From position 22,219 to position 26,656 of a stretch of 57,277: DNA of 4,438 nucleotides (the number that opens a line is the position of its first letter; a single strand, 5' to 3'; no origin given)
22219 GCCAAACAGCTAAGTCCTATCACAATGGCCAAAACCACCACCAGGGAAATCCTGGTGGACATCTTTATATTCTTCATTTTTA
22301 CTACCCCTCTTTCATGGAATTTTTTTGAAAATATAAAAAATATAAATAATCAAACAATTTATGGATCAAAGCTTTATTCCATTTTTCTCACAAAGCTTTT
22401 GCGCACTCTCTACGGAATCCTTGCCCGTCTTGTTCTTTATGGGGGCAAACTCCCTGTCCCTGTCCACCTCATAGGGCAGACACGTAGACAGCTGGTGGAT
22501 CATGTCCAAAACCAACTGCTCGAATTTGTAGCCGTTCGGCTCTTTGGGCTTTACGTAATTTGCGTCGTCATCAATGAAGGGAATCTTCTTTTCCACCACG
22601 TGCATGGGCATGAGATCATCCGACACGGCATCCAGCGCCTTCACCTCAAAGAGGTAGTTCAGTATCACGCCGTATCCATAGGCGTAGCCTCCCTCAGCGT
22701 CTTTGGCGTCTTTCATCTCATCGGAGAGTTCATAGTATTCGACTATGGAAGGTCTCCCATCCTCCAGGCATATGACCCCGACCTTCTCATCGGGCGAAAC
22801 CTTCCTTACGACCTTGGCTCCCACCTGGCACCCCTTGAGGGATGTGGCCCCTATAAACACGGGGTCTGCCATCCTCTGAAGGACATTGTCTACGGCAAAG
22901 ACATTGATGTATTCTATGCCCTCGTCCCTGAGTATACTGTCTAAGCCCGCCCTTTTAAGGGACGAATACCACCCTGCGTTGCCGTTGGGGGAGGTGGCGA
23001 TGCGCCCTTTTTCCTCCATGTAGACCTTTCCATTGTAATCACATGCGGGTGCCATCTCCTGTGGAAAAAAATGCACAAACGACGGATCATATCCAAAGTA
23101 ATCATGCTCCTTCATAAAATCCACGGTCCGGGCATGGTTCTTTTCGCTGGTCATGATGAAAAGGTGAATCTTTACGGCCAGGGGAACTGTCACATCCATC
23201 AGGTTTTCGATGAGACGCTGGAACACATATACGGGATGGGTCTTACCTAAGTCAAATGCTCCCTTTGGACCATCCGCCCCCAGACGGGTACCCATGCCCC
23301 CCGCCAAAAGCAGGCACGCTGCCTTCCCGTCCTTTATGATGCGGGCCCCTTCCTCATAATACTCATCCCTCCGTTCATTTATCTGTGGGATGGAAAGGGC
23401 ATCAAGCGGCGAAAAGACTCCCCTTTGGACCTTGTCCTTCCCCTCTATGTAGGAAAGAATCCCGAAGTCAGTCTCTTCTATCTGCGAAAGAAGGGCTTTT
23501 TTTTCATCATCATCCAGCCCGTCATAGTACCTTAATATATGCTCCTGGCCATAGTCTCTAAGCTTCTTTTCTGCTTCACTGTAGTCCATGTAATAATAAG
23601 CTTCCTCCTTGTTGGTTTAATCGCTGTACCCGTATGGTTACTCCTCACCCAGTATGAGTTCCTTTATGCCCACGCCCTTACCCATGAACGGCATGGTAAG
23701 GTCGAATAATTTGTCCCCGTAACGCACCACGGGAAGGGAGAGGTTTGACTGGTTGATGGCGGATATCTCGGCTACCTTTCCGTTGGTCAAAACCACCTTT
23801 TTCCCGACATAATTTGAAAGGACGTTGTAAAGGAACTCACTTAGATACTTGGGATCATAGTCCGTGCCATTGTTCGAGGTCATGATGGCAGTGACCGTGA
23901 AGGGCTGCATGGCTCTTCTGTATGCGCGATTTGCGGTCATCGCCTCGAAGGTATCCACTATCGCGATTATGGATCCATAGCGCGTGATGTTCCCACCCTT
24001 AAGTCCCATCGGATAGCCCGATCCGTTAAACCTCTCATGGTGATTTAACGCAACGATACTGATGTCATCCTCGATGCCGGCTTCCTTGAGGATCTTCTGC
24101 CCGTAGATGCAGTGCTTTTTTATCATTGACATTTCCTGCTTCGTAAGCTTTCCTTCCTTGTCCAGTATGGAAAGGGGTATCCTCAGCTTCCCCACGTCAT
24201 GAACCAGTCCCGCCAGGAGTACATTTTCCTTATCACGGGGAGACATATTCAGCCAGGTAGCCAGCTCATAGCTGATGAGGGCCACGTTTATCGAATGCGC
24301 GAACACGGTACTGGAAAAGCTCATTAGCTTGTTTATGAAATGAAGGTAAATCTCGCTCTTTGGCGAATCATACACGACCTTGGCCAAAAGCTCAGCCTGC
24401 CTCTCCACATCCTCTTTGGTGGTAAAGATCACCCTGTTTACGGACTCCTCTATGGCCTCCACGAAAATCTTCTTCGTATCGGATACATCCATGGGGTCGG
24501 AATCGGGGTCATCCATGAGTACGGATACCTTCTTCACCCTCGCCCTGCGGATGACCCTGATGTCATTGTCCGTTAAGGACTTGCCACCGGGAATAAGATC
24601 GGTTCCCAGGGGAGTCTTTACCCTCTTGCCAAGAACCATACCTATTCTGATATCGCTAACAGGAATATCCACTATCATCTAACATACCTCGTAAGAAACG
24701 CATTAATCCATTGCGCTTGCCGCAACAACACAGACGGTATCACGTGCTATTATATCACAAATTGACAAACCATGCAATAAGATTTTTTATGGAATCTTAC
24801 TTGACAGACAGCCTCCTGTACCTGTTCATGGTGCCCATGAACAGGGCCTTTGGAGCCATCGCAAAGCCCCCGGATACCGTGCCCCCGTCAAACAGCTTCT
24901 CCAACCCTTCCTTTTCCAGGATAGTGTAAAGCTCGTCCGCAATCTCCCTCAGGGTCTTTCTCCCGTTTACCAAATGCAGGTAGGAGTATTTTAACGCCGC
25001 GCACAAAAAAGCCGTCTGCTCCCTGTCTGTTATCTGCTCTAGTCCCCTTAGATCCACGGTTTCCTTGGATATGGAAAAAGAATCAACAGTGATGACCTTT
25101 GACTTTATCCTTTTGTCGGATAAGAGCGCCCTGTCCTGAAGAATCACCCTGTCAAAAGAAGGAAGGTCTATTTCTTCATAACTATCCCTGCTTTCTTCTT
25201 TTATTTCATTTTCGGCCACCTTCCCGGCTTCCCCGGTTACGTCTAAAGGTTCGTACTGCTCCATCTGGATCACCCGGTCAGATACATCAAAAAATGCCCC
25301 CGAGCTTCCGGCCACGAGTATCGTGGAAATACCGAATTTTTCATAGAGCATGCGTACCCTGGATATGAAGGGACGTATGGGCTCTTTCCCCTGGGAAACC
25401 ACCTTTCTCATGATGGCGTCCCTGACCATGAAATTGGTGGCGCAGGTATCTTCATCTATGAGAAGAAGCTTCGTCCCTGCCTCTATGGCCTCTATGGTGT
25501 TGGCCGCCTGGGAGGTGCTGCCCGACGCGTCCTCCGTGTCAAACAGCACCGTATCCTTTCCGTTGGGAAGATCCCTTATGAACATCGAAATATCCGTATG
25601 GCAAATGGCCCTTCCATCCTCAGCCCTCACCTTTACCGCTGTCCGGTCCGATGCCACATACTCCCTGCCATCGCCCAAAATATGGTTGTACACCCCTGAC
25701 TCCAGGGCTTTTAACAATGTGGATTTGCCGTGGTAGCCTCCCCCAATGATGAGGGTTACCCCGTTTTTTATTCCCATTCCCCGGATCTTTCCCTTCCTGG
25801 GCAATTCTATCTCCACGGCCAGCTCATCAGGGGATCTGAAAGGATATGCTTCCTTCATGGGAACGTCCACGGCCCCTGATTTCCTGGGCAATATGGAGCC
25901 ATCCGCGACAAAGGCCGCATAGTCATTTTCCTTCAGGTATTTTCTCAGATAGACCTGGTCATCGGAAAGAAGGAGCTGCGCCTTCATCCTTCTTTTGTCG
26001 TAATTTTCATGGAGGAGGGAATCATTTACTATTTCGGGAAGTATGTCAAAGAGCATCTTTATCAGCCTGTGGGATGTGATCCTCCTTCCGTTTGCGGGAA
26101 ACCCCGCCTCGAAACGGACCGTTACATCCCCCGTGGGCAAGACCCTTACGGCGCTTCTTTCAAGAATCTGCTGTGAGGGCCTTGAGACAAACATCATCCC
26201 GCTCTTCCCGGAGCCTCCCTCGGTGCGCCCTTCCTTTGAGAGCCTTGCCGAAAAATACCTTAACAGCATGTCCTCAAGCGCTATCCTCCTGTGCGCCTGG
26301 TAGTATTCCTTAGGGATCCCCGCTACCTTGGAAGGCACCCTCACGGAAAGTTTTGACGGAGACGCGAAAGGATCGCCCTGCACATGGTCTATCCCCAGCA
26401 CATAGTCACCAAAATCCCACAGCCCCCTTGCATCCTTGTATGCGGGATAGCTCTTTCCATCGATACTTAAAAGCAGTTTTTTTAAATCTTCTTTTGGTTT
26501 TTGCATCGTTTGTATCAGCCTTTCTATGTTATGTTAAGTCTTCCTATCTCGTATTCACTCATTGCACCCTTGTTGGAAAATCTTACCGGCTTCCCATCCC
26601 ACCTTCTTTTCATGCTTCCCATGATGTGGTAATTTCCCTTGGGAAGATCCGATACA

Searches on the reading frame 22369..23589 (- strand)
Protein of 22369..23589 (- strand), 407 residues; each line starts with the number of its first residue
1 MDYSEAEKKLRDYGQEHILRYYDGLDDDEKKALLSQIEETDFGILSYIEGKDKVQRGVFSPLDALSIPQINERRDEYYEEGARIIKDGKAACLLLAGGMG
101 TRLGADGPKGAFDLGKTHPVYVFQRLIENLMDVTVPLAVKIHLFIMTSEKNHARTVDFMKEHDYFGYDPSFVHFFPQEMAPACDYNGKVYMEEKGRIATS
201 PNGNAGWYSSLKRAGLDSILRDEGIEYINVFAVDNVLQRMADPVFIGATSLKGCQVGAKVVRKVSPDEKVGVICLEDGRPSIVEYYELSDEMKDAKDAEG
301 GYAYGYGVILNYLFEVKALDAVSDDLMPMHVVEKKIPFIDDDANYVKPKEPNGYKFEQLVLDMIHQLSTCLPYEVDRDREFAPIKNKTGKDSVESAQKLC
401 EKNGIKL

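Call 46: search_protein_families(library=pfam, proteins=[window:22369-23589:-], max_evalue=0.0001)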
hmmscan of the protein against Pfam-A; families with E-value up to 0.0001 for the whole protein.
window:22369-23589:- (407 aa): 1 family
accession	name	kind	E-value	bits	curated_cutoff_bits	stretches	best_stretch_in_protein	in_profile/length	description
PF01704.24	UDPGP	-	1.5e-32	113.3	22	1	88-387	52-338/413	UTP--glucose-1-phosphate uridylyltransferase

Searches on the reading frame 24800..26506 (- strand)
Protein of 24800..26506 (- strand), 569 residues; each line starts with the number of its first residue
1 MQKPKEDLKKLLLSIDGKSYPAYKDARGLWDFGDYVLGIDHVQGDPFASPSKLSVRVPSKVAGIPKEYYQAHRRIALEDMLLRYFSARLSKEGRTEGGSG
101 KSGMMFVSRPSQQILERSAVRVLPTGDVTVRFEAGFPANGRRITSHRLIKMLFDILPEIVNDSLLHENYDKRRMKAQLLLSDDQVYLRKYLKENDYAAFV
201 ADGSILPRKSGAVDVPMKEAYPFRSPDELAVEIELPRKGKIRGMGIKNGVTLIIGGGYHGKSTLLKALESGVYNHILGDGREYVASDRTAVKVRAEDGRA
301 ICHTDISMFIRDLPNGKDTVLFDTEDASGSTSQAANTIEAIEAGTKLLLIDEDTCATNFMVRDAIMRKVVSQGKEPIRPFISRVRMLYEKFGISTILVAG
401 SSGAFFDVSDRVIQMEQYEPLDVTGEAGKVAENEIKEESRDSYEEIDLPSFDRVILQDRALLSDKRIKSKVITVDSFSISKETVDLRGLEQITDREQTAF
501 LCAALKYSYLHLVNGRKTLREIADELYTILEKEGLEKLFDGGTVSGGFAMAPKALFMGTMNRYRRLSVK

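Call 46: search_protein_families(library=pfam, proteins=[window:24800-26506:-], max_evalue=0.0001)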
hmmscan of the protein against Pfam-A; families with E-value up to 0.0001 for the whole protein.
window:24800-26506:- (569 aa): 3 families
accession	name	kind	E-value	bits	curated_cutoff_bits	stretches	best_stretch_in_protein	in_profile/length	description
PF09818.15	ABC_ATPase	-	1.7e-119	398.4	23.2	1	171-442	2-273/283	P-loop domain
PF20446.3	ABC_N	-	1.6e-46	158.6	26.5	1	6-166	2-161/162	ATPase of the ABC class N-terminal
PF21117.3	MRB1590_C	-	2.3e-15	57.5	27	1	469-569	2-102/102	MRB1590 C-terminal domain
